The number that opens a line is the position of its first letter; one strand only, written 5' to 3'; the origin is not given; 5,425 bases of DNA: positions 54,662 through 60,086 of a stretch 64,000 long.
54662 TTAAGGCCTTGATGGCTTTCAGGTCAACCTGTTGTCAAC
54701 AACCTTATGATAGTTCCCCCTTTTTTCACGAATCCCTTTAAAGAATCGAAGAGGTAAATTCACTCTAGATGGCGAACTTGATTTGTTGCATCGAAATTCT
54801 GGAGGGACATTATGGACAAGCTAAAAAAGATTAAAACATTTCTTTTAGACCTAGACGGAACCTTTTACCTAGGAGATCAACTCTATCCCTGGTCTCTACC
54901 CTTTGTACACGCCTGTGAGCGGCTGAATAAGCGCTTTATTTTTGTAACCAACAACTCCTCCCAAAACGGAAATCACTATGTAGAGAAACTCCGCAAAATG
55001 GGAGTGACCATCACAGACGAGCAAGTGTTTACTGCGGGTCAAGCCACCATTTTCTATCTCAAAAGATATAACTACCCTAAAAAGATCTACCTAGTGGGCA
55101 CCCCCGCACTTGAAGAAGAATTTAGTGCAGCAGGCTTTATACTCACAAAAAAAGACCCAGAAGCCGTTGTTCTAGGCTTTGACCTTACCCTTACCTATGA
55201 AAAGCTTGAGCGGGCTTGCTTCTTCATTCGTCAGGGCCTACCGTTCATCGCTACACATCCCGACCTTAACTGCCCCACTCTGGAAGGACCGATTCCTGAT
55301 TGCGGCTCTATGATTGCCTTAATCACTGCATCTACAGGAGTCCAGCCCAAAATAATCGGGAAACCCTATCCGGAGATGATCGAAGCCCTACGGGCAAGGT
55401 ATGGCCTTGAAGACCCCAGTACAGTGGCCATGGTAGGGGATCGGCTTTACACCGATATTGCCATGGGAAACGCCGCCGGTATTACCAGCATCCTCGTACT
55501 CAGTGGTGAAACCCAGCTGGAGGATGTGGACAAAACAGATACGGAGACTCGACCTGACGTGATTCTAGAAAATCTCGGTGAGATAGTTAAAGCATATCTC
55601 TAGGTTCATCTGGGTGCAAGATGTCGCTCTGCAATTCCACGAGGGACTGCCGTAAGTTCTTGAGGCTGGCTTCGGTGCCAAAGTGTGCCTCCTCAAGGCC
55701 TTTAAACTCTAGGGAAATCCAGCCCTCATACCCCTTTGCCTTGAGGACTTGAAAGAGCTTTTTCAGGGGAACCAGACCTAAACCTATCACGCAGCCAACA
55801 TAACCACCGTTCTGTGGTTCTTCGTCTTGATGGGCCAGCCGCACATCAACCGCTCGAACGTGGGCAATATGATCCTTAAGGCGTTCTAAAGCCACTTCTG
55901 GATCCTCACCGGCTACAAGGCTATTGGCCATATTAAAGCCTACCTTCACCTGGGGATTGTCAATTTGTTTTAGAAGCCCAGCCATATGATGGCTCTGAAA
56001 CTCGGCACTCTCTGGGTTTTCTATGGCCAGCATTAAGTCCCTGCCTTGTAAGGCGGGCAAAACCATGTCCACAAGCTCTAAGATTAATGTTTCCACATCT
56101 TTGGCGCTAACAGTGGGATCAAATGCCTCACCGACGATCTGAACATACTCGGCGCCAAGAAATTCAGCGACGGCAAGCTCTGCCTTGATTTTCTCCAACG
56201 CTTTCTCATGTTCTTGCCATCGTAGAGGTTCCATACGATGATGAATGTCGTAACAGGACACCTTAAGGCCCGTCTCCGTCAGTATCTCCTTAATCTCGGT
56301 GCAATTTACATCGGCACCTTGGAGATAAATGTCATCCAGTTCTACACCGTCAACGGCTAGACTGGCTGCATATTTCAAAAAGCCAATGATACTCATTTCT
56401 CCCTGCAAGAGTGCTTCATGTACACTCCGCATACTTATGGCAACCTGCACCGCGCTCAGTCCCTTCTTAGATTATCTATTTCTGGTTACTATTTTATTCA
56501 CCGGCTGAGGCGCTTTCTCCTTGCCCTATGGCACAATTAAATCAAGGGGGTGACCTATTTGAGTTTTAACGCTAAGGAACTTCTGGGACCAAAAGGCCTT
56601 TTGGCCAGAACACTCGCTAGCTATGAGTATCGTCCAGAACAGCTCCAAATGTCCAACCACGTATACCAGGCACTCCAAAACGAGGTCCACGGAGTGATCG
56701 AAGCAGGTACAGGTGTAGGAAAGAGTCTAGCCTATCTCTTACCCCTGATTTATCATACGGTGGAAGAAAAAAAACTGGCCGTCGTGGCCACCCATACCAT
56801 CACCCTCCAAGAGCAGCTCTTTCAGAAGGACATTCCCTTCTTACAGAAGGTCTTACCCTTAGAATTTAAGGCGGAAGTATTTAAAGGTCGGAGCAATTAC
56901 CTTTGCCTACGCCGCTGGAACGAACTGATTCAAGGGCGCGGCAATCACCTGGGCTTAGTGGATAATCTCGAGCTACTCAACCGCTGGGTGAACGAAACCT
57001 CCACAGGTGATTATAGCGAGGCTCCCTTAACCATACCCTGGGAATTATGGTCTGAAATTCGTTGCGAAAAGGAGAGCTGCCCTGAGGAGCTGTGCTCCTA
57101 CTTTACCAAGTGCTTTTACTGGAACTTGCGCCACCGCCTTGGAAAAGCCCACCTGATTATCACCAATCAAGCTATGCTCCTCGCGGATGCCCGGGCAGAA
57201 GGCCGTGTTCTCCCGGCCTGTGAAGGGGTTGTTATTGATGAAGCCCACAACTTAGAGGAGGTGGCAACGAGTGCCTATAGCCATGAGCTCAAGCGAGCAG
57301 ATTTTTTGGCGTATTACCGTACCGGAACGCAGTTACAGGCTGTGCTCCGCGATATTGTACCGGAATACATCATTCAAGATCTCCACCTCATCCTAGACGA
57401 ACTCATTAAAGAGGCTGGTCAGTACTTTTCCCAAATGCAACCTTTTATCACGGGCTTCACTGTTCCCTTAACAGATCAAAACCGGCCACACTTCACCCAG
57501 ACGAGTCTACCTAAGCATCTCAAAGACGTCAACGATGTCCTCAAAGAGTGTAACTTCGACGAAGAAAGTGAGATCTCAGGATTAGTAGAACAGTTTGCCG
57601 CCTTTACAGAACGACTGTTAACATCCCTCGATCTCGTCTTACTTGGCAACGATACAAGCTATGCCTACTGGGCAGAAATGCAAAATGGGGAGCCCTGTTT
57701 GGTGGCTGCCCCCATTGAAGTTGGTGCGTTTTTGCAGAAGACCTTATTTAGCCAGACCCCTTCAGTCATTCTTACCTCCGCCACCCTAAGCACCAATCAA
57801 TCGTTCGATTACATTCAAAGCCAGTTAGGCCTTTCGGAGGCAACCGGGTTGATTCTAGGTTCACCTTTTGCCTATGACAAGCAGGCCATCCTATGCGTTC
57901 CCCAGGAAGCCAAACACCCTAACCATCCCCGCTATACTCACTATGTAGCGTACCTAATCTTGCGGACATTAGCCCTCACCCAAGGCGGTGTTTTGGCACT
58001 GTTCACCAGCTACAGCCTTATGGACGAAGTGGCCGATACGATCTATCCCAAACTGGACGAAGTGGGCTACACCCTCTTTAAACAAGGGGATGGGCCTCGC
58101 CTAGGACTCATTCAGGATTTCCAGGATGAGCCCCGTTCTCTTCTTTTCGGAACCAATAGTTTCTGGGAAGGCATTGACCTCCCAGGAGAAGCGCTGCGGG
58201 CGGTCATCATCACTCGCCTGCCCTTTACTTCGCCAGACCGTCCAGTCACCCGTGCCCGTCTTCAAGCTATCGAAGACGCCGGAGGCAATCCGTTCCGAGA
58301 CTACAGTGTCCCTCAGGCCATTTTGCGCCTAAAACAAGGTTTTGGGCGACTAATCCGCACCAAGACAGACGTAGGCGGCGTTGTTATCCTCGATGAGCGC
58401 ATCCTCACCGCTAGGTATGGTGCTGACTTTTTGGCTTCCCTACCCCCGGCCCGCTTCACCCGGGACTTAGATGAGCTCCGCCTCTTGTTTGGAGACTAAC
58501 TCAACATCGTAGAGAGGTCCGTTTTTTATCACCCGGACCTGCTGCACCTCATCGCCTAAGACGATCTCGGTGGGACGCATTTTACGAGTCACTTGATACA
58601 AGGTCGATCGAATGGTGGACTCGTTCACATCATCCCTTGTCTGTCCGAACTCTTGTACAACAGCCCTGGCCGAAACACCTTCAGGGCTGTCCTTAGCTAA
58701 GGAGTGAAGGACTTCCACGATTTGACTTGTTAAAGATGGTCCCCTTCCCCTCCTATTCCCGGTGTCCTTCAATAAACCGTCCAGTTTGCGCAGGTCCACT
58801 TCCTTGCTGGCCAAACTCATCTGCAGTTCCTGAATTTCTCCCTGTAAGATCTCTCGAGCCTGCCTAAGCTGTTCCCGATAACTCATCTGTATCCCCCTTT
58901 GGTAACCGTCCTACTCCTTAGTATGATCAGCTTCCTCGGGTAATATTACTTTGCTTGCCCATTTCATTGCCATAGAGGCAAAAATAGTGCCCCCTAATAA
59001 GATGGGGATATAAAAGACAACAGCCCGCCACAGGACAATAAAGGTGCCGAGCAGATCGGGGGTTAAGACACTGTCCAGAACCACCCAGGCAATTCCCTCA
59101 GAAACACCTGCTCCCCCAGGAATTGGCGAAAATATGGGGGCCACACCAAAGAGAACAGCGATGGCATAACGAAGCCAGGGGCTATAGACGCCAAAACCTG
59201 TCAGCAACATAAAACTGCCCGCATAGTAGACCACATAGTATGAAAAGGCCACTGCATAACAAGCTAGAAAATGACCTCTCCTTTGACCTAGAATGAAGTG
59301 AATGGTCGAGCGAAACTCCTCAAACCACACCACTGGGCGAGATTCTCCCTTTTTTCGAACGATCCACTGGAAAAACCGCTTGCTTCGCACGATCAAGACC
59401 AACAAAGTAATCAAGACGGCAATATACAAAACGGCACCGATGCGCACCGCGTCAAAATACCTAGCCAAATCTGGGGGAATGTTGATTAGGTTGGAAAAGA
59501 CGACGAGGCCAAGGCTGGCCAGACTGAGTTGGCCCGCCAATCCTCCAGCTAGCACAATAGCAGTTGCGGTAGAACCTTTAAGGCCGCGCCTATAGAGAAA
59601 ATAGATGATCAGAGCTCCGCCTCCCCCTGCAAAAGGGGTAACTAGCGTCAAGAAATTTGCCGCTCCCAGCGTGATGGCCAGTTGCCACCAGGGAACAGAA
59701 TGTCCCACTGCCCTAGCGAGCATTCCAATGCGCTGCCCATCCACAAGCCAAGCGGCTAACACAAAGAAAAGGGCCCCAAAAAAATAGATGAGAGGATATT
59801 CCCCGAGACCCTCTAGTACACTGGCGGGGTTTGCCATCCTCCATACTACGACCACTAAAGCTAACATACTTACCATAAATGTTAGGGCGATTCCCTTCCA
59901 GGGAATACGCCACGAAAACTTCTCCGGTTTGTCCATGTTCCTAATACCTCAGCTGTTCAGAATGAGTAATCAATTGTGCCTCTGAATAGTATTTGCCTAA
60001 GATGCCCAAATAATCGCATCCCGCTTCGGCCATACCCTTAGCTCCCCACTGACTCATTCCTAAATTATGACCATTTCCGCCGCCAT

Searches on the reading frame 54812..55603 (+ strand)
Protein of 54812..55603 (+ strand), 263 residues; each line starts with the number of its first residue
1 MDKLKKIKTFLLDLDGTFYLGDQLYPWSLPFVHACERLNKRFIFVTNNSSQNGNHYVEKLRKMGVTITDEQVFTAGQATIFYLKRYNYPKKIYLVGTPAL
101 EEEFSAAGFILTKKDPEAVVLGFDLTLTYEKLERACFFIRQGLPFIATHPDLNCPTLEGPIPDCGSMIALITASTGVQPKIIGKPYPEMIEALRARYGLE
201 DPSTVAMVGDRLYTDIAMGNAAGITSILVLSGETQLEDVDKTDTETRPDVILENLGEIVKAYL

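Call 60: search_protein_families(library=pfam, proteins=[window:54812-55603:+])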
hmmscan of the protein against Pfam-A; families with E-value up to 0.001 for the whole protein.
window:54812-55603:+ (263 aa): 5 families
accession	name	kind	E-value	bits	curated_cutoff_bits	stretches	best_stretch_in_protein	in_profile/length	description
PF13344.12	Hydrolase_6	-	3.8e-24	85.1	27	1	10-109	1-100/101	Haloacid dehalogenase-like hydrolase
PF13242.12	Hydrolase_like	-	3.6e-21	75.3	22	1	182-257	2-74/75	HAD-hyrolase-like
PF00702.32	Hydrolase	-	7.1e-16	59.6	26.4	1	7-223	1-191/191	haloacid dehalogenase-like hydrolase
PF09419.16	PGP_phosphatase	-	8.3e-08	32.4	20.4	1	188-230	122-164/168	Mitochondrial PGP phosphatase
PF13419.12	HAD_2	-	4.7e-05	24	23.8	1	169-229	123-178/178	Haloacid dehalogenase-like hydrolase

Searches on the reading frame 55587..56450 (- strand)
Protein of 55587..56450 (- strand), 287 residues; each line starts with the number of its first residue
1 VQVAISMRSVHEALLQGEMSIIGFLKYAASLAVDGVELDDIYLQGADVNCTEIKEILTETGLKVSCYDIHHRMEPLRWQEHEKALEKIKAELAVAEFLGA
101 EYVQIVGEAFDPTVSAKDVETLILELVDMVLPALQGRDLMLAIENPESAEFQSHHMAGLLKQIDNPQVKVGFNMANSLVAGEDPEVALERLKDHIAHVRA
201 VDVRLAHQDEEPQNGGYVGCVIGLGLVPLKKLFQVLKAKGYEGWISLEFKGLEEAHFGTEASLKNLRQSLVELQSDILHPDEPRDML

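Call 60: search_protein_families(library=pfam, proteins=[window:55587-56450:-])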
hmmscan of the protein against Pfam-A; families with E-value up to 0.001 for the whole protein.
window:55587-56450:- (287 aa): 1 family
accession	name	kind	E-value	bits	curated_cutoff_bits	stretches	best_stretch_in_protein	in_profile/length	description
PF01261.30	AP_endonuc_2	-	3.7e-28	99.3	31.1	1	26-267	2-247/249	Xylose isomerase-like TIM barrel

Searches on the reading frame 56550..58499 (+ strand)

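Call 60: search_protein_families(library=pfam, proteins=[window:56550-58499:+])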
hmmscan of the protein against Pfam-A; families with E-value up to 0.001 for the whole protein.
window:56550-58499:+ (649 aa): 4 families
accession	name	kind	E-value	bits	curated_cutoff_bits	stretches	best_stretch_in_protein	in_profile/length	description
PF13307.12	Helicase_C_2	-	2.3e-47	161.6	25.3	1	470-633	1-169/170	Helicase C-terminal domain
PF00270.35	DEAD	-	3e-11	43.8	26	1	37-100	10-71/167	DEAD/DEAH box helicase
PF06733.21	DEAD_2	-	1.4e-07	31.8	21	1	181-250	99-170/172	DEAD_2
PF04851.21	ResIII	-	1.1e-05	25.8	22.5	1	25-94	2-73/164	Type III restriction enzyme, res subunit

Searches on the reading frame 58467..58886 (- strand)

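Call 60: search_protein_families(library=pfam, proteins=[window:58467-58886:-])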
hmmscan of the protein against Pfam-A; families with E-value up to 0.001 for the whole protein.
window:58467-58886:- (139 aa): 1 family
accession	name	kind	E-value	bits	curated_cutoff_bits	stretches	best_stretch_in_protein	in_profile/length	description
PF24706.1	DUF7669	-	0.00087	19.9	23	0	58-102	4-51/75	Domain of unknown function (DUF7669)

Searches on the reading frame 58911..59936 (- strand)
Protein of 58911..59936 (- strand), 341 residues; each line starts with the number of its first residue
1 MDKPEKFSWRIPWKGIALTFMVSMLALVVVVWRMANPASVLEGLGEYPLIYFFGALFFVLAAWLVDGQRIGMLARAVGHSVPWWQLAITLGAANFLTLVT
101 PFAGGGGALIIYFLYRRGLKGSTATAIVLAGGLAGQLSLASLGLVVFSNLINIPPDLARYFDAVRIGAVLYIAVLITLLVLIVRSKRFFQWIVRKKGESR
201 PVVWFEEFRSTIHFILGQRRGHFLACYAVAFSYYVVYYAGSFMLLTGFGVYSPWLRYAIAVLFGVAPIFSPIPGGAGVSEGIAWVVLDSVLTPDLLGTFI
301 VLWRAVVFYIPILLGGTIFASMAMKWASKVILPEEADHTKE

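Call 60: search_protein_families(library=pfam, proteins=[window:58911-59936:-])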
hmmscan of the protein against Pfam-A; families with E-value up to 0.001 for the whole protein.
window:58911-59936:- (341 aa): 1 family
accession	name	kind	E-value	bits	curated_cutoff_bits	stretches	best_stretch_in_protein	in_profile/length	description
PF03706.18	LPG_synthase_TM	-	1.7e-23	84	33.4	1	22-315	3-302/302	Lysylphosphatidylglycerol synthase TM region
